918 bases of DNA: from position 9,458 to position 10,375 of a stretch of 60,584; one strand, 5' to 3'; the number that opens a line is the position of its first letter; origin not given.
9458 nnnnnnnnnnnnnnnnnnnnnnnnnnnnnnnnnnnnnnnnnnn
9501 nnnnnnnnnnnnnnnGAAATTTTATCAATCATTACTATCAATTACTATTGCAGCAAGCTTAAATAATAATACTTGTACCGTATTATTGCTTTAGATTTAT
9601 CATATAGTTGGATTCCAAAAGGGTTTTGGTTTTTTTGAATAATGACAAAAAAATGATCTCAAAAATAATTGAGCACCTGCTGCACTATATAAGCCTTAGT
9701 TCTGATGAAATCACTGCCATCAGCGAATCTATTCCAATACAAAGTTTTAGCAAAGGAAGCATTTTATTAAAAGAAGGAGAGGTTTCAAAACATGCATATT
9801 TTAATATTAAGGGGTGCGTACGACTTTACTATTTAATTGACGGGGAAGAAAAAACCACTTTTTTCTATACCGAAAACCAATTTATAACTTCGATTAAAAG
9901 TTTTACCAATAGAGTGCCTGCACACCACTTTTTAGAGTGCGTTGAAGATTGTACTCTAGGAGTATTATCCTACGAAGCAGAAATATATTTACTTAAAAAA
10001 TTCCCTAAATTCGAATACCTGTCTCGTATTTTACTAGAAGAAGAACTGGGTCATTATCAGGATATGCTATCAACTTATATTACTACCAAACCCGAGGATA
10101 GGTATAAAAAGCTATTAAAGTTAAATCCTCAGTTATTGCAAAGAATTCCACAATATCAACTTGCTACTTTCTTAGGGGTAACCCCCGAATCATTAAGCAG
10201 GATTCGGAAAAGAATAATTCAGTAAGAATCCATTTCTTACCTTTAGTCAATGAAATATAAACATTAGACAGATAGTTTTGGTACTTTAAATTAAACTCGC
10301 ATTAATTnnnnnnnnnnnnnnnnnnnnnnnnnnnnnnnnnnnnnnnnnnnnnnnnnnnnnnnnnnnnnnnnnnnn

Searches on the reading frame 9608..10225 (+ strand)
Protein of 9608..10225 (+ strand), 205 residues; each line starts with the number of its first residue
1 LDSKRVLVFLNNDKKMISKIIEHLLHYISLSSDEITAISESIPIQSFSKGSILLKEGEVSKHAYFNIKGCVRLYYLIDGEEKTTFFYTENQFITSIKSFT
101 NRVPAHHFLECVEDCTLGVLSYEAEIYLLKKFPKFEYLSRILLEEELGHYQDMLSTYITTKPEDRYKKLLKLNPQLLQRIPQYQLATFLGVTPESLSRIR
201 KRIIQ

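Call 110: search_protein_families(library=pfam, proteins=[window:9608-10225:+], max_evalue=0.001)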
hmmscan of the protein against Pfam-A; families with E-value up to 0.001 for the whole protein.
window:9608-10225:+ (205 aa): 1 family
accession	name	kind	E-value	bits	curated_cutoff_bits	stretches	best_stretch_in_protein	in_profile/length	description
PF00027.35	cNMP_binding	-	2.1e-10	40.8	27.5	1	45-124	2-81/89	Cyclic nucleotide-binding domain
